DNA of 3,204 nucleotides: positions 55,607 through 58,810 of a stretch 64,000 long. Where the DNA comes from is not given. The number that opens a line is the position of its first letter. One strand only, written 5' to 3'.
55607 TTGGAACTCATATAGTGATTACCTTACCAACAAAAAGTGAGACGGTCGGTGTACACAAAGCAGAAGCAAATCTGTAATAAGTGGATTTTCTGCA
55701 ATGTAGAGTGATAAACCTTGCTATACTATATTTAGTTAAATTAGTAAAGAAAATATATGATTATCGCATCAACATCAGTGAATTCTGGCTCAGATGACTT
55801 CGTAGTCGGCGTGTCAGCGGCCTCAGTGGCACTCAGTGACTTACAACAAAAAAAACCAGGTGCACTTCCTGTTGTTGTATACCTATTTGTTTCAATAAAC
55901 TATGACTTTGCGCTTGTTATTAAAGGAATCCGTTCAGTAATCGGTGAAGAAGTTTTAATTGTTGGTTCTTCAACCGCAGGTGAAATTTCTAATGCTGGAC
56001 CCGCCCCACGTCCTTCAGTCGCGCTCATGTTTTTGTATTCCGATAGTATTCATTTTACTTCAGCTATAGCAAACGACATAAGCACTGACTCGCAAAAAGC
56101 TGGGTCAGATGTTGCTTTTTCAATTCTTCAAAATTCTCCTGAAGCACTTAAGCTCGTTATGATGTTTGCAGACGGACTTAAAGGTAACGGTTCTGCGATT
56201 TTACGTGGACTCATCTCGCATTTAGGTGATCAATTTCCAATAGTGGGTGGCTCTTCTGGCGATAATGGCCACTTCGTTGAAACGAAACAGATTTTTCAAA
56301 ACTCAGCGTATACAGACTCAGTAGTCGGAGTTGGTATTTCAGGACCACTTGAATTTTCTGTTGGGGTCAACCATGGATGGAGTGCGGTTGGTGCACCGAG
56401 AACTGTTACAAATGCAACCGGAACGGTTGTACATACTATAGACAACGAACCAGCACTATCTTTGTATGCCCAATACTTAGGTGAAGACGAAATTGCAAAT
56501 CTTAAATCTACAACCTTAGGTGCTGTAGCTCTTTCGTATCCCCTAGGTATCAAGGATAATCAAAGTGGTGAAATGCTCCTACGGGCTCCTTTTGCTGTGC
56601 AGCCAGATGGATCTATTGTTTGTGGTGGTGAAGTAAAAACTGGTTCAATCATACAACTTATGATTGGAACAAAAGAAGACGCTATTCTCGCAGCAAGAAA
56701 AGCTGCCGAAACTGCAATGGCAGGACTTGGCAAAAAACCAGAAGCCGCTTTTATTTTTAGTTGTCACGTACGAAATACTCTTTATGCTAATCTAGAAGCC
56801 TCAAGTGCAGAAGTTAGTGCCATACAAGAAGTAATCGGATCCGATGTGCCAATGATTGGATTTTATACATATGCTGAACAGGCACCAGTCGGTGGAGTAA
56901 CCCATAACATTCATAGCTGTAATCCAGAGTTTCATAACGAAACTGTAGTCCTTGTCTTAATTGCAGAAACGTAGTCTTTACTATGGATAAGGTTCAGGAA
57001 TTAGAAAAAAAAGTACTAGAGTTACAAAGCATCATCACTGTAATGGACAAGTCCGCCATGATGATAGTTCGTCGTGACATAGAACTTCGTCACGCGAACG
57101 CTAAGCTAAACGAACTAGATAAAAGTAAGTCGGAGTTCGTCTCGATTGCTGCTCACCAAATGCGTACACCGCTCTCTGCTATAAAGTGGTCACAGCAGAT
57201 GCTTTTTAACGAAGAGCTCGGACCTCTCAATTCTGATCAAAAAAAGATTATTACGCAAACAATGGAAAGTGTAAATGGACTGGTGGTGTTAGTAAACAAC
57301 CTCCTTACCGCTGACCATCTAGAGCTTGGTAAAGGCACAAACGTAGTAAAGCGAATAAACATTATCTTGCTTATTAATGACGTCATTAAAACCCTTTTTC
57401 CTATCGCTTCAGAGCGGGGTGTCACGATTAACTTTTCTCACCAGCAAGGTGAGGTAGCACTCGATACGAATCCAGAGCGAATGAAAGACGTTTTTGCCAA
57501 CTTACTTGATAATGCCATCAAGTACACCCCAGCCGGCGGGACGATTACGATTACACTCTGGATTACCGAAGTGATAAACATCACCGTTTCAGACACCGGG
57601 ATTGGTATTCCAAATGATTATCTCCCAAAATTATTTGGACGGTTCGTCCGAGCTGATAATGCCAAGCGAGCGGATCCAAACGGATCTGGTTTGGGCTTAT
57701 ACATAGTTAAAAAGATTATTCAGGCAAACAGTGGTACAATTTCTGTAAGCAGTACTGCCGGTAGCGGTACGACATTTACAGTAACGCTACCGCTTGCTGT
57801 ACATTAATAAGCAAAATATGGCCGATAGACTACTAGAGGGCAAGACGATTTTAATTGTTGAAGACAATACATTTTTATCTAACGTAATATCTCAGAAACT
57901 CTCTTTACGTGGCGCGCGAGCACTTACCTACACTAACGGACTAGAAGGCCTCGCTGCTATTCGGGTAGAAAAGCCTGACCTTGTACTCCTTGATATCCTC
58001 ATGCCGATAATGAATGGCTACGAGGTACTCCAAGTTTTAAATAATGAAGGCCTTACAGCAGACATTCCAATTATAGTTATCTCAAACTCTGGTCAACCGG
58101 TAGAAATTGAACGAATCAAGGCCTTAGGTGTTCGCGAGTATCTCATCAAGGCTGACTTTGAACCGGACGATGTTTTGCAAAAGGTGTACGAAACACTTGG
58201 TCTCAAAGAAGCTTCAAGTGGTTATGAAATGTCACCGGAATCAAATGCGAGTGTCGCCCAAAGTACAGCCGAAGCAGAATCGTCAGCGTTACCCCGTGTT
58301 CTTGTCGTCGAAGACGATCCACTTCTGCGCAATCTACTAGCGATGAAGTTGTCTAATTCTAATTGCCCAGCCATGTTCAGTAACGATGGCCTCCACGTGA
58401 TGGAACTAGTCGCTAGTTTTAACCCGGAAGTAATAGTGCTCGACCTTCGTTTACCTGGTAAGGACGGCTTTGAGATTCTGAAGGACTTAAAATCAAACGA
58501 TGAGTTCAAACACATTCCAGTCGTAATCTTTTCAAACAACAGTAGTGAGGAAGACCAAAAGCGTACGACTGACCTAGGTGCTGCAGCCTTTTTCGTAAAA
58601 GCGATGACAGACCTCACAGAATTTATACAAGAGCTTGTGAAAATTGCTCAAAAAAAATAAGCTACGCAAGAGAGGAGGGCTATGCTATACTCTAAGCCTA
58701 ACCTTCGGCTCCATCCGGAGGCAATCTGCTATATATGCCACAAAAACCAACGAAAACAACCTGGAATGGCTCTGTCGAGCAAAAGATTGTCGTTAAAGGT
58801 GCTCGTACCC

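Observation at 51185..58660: Signalling island inserted between uvrB and uvrA: receiver, giant membrane protein, sensor kinase, FIST protein, cytoplasmic kinase, dual-receiver regulator, with no output domain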

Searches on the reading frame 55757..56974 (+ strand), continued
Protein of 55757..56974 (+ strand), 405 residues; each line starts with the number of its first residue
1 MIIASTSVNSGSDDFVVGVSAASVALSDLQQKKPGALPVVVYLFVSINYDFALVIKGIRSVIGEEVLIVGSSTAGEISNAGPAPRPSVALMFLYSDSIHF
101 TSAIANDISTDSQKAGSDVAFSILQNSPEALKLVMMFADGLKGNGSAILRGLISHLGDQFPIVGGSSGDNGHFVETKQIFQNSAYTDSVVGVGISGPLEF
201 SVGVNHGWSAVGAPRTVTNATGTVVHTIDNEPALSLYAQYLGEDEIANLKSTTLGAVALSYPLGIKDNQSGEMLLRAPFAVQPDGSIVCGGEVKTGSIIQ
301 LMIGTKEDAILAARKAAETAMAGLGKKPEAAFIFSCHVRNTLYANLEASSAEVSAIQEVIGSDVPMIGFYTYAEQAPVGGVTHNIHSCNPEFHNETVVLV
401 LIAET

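Call 64: predict_structure(alignment_id=A1)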
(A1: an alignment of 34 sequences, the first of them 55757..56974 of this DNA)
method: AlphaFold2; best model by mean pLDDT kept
length: 405 residues; sequences in the alignment: 34
mean_pLDDT: 90.5   pTM: 0.90
mean pLDDT of the five models: 90.5, 90.2, 89.8, 89.4, 89.3
residues with pLDDT >= 90: 279; 70-90: 103; 50-70: 20; < 50: 3
segments of 3 or more residues with pLDDT < 50: 256-258
pLDDT, mean of each block of 10 residues (from residue 1): 96 98 98 97 98 98 97 94 94 97 97 97 94 94 90 92 92 92 97 96 91 94 93 88 78 55 84 83 86 91 89 95 96 89 79 96 96 81 64 81 95
secondary structure, 60 per line:
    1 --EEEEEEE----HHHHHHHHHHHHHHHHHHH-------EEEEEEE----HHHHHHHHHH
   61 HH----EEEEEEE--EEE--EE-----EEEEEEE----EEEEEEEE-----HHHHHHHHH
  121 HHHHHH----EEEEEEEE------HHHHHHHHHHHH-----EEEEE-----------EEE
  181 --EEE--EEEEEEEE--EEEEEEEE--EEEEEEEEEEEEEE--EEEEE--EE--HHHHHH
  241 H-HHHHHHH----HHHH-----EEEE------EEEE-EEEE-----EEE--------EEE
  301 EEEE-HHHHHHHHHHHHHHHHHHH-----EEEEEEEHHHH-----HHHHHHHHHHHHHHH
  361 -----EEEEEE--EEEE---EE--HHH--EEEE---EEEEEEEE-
elements in order: E3-9 H14-32 E40-46 H51-62 E67-73 E76-78 E88-94 E99-106 H112-126 E131-138 H145-156 E162-166 E178-180 E183-185 E188-195 E198-205 E208-221 E224-228 H235-241 H243-249 H254-257 E263-266 E273-276 E278-281 E287-289 E298-304 H306-324 E330-336 H337-340 H346-360 E366-371 E374-377 E390-393 E397-404

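Call 67: fold_search(model_id=the predicted structure, library=pdb)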
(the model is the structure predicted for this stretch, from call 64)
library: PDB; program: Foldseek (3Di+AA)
matches with E <= 10: 717; with E <= 0.001: 38
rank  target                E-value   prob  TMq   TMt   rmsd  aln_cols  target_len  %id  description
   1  8ua6_C                1.2e-12  1.00  0.49  0.52   7.3       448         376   13  Cryo-EM Structure of SCF-FBOX22-BACH1BTB (released 2024-11-06)
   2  8ua3_C                1.9e-12  1.00  0.50  0.60   6.8       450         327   13  Cryo-EM Structure of FBOX22-BACH1BTB (released 2024-11-06)
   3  8s7e_B                2.3e-10  1.00  0.52  0.62   5.0       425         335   12  Cryo-EM structure of SKP1-FBXO22 (released 2024-12-11)
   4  8s7d_D                3.4e-10  1.00  0.49  0.56   6.7       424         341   14  Cryo-EM structure of SKP1-FBXO22 in complex with a BACH1 BTB dimer at 3.2A resolution (released 2024-12-11)
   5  5hy2_A                3.4e-07  1.00  0.38  0.44  14.3       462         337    9  Structure-function analysis of functionally diverse members of the cyclic amide hydrolase family of Toblerone fold enz (released 2017-02-01)
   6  4nq3_B                4.6e-07  1.00  0.38  0.43   8.7       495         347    9  Crystal structure of cyanuic acid hydrolase from A. caulinodans (released 2014-09-10)
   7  5hy4_D                5.5e-07  1.00  0.38  0.44  14.5       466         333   10  Structure-function analysis of functionally diverse members of the cyclic amide hydrolase family of Toblerone fold enz (released 2017-02-01)
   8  5hwe                  5.5e-07  1.00  0.39  0.42  11.7       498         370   10  high resolution structure of barbiturase (released 2017-02-01)
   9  6dhj_A                7.4e-07  1.00  0.37  0.40   8.8       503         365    9  Crystal structures of cyanuric acid hydrolase from Moorella thermoacetica (released 2019-06-26)
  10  6buo_D                1.0e-06  1.00  0.37  0.41  11.6       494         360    8  Crystal structures of cyanuric acid hydrolase from Moorella thermoacetica (released 2019-06-12)
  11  5hy2_B                1.1e-06  1.00  0.36  0.42  14.4       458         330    9  Structure-function analysis of functionally diverse members of the cyclic amide hydrolase family of Toblerone fold enz (released 2017-02-01)
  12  6dhj_F                1.3e-06  1.00  0.36  0.40  11.7       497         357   10  Crystal structures of cyanuric acid hydrolase from Moorella thermoacetica (released 2019-06-26)
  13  5hy1                  1.4e-06  1.00  0.39  0.42   8.4       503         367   10  high resolution structure of barbiturase (released 2017-02-01)
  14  6dhj_C                1.7e-06  1.00  0.39  0.43   7.8       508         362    9  Crystal structures of cyanuric acid hydrolase from Moorella thermoacetica (released 2019-06-26)
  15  5hxu_A                1.7e-06  1.00  0.40  0.43   8.1       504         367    9  Structure-function analysis of functionally diverse members of the cyclic amide hydrolase family of Toblerone fold enz (released 2017-02-01)
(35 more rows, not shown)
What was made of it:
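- Closest known: FBXO22 FIST domain. Same: It is the best structural match for the model (Foldseek E 1e-12, call 67).
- The FIST model (pLDDT 90.5) is one Toblerone-type fold, and its best PDB match is the FBXO22 FIST domain (calls 64, 67). After FBXO22, the structural matches are cyanuric acid hydrolases, barbiturase and chorismatases (call 67).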

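Call 69: list_cluster_members(proteins=[window:55757-56974:+, window:49122-51146:+, window:57818-58660:+, window:56983-57807:+])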
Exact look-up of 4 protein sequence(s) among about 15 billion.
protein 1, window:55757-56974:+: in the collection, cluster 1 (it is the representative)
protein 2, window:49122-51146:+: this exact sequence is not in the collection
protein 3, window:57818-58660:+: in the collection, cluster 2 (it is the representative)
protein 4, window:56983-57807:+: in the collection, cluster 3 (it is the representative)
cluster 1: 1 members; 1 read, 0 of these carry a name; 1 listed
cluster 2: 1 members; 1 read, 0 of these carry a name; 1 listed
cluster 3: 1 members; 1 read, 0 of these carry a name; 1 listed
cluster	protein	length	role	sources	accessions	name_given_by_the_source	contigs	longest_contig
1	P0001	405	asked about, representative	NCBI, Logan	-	-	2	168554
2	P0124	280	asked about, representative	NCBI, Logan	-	-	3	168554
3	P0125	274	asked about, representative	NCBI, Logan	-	-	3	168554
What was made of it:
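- Tried and rejected: Source names for the proteins: none are held (call 69).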

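Call 79: search_protein_families(library=pfam, alignment_id=A4, max_evalue=0.00001)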
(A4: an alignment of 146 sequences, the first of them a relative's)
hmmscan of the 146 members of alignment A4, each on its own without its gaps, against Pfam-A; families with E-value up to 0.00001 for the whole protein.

A. member 1, L008:4810-5181:+ (123 aa): 0 families

B. families by the number of members that match (of 146 scanned): 172 families (the first 25 are shown)
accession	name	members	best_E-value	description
PF01594.21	AI-2E_transport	3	2.2e-56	AI-2E family transporter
PF03641.19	Lysine_decarbox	3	4.9e-29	Possible lysine decarboxylase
PF00270.35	DEAD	3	5.9e-21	DEAD/DEAH box helicase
PF00271.37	Helicase_C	3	5.7e-19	Helicase conserved C-terminal domain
PF14450.12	FtsA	3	1.1e-17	Cell division protein FtsA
PF17191.10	RecG_wedge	3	6.8e-16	RecG wedge domain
PF18306.6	LDcluster4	3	1e-14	SLOG cluster4 family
PF01336.31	tRNA_anti-codon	3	9.8e-12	OB-fold nucleic acid binding domain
PF19833.4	RecG_dom3_C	3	9.3e-10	ATP-dependent DNA helicase RecG, domain 3, C-terminal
PF04851.21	ResIII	3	2.4e-09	Type III restriction enzyme, res subunit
PF00012.26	HSP70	2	1.1e-245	Hsp70 protein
PF06723.19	MreB_Mbl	2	1.5e-131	MreB/Mbl protein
PF04041.19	Glyco_hydro_130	2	4e-97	beta-1,4-mannooligosaccharide phosphorylase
PF01434.24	Peptidase_M41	2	2.3e-67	Peptidase family M41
PF00004.35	AAA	2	8.3e-44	ATPase family associated with various cellular activities (AAA)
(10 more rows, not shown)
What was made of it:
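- An unbiased scan of 146 neighbours in unlinked loci found 172 families with a maximum count of 3, where RecG tied with an AI-2E transporter and LOG (call 79).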

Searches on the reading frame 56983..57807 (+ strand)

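Call 3: search_protein_families(library=pfam, proteins=[window:56983-57807:+], max_evalue=0.01)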
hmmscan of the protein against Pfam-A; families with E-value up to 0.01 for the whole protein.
window:56983-57807:+ (274 aa): 3 families
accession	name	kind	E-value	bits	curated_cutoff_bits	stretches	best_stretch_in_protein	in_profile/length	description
PF02518.31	HATPase_c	-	5.1e-31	107.8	26.4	1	163-272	2-110/111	Histidine kinase-, DNA gyrase B-, and HSP90-like ATPase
PF00512.31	HisKA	-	1.3e-10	41.6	26.9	1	48-113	1-63/66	His Kinase A (phospho-acceptor) domain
PF14501.12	HATPase_c_5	-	0.00016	22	22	1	168-258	7-91/102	GHKL domain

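Call 16: search_protein_families(library=ncbifam, proteins=[window:56983-57807:+], max_evalue=0.01)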
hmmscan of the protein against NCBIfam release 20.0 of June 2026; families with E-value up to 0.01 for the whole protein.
window:56983-57807:+ (274 aa): 88 families (the best 25 are shown)
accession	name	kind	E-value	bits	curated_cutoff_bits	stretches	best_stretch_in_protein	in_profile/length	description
NF046044.1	PnpS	equivalog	9.8e-51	173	400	1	10-270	135-390/390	two-component system histidine kinase PnpS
TIGR02966.1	phoR_proteo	equivalog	1.8e-49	168.6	334.2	1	8-269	81-333/333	phosphate regulon sensor histidine kinase PhoR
NF047874.1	MASE3_PAS_HK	subfamily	2e-49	168.9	560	1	16-271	357-625/655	MASE3 domain-containing sensor histidine kinase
NF033092.0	HK_WalK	equivalog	7.7e-44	150.2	725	1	40-271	363-594/594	cell wall metabolism sensor histidine kinase WalK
NF041735.1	hist_kin_RppB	equivalog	7.8e-40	137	400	1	50-270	217-438/438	two-component system sensor histidine kinase RppB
TIGR02956.1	TMAO_torS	equivalog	2.2e-38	132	676.5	1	36-272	451-683/967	TMAO reductase system sensor histidine kinase/response regulator TorS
NF045595.1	HK_scytonemin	equivalog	1.7e-36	125.8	865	1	30-271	396-635/637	scytonemin biosynthesis sensor histidine kinase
TIGR01386.1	cztS_silS_copS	subfamily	2.3e-36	125.8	292.55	1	39-270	231-457/457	heavy metal sensor histidine kinase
NF033091.0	HK_VanS_ACDEFG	equivalog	2.7e-36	125.2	400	1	8-270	36-293/293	vancomycin resistance histidine kinase VanS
NF006800.0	PRK09303.1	equivalog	6e-36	124.2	342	1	22-271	124-377/383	histidine kinase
NF008302.0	PRK11091.1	equivalog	6.4e-35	120.5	838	1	23-272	256-506/779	aerobic respiration two-component sensor histidine kinase ArcB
NF041947.1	LuxQ_Vibrio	equivalog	1.9e-34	118.7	1200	1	34-273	457-698/843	quorum-sensing autoinducer 2 sensor kinase/phosphatase LuxQ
NF041832.1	near_NosP_CTERM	subfamily_domain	5.7e-34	117.8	400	1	46-272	4-226/370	NahK/ErcS family hybrid sensor histidine kinase/response regulator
NF008235.0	PRK11006.1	equivalog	9e-34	117.1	390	1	10-271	173-423/431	phosphate regulon sensor histidine kinase PhoR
NF033093.1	HK_VicK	exception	1.1e-33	116.6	680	1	37-271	197-435/448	cell wall metabolism sensor histidine kinase VicK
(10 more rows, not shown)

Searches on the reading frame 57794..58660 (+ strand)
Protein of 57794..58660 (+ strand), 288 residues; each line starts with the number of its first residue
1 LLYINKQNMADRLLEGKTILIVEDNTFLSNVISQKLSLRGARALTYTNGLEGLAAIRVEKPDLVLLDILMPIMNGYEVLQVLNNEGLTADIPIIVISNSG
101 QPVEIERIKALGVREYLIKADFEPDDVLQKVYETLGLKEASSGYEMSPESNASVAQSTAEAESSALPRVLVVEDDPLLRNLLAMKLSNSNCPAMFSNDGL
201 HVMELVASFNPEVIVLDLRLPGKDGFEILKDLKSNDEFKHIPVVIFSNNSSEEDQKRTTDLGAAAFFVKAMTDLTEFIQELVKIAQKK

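Call 3: search_protein_families(library=pfam, proteins=[window:57794-58660:+], max_evalue=0.01)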
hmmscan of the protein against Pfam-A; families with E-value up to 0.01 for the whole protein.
window:57794-58660:+ (288 aa): 2 families
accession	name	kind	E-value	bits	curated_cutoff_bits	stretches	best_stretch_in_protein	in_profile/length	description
PF00072.30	Response_reg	-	2.8e-39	134.1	30.2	2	169-272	1-102/111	Response regulator receiver domain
PF13344.12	Hydrolase_6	-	0.00076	19.9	27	0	228-266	22-56/101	Haloacid dehalogenase-like hydrolase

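Call 16: search_protein_families(library=ncbifam, proteins=[window:57818-58660:+], max_evalue=0.01)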
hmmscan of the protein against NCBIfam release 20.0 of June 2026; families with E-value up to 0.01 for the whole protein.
window:57818-58660:+ (280 aa): 101 families (the best 25 are shown)
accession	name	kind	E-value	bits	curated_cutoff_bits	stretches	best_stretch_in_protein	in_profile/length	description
NF007969.0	PRK10693.1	equivalog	8.4e-37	126.9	329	2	4-127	3-124/337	two-component system response regulator RssB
TIGR02154.1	PhoB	equivalog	3.1e-34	118.3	296.2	2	159-263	3-107/226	phosphate regulon transcriptional regulator PhoB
NF007135.0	PRK09581.1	equivalog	2.4e-32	112.4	474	2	160-269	4-113/457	PleD family two-component system response regulator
NF045505.1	RR_RssB_Pseudo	equivalog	1.1e-29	103.7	700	2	160-267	7-112/394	two-component system response regulator RssB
NF040689.1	MtrAB_MtrA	equivalog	8.3e-29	100.5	300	2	161-263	1-100/219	MtrAB system response regulator MtrA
NF045944.1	ResRegRpaBCyano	equivalog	1.6e-28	99.6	330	2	12-125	1-110/229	response regulator transcription factor RpaB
NF007935.0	PRK10651.1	equivalog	1.7e-27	96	250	2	8-125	6-122/216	two-component system response regulator NarL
NF041733.1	resp_reg_CseB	equivalog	2.2e-26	92.6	350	2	10-112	2-101/228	two-component system response regulator CseB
NF007982.1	PRK10710.1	equivalog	2.8e-26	92.5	380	2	156-263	5-109/235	envelope stress response regulator BaeR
TIGR01387.1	cztR_silR_copR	subfamily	7.4e-26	91.1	279.2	2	161-270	1-107/218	heavy metal response regulator transcription factor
NF045717.1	DVU0259_DivK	exception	2e-25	89.2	160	2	160-245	4-89/117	DVU0259 family response regulator domain-containing protein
TIGR02875.1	spore_0_A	equivalog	1.2e-24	87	200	2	11-116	5-111/262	sporulation transcription factor Spo0A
NF040534.1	resp_reg_YycF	equivalog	1.7e-24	86.4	340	2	160-264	2-103/231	response regulator YycF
NF045991.1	RespRegCtrARhodob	equivalog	5.4e-24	85.2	350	2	160-270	2-109/224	response regulator transcription factor CtrA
NF008469.0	PRK11361.1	equivalog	2.4e-23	82.6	714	2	9-119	5-112/461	acetoacetate metabolism transcriptional regulator AtoC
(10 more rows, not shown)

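Call 88: find_homologous_proteins(query=window:57818-58660:+, max_evalue=1e-20)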
Query window:57818-58660:+ (280 aa): 1331 proteins with E <= 1e-20 among 7235 candidates; the best 120 are listed.
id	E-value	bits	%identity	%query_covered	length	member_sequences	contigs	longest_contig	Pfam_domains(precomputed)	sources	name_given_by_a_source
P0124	1.4e-172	590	100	100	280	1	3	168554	PF00072.31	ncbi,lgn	-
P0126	8.2e-145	499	87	100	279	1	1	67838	PF00072.31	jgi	jgi:CheY-like chemotaxis protein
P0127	5.6e-124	431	73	100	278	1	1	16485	PF00072.31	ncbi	-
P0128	1.5e-122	426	74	94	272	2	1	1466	PF00072.31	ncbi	-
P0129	1.4e-121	423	71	100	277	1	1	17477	PF00072.31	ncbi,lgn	-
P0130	7.2e-121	421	71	100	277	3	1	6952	PF00072.31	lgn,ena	-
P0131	8.4e-120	417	71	100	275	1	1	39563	PF00072.31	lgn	-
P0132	3.3e-119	415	70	100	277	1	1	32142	PF00072.31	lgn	-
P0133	2.1e-117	409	70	99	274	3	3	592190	PF00072.31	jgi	jgi:CheY-like chemotaxis protein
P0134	2.9e-110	386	64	99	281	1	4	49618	PF00072.31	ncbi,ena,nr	ncbi:response regulator [Candidatus Kaiserbacteria bacterium]|nr:response regulator [Candidatus Kais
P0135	7.1e-100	352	58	98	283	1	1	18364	PF00072.31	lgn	-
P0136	1.4e-97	344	58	98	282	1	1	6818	PF00072.31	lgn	-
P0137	2.9e-97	343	57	99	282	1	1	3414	PF00072.31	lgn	-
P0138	1.5e-96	341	57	99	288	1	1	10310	PF00072.31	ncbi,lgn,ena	-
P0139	6.3e-91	322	57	99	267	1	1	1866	PF00072.31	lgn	-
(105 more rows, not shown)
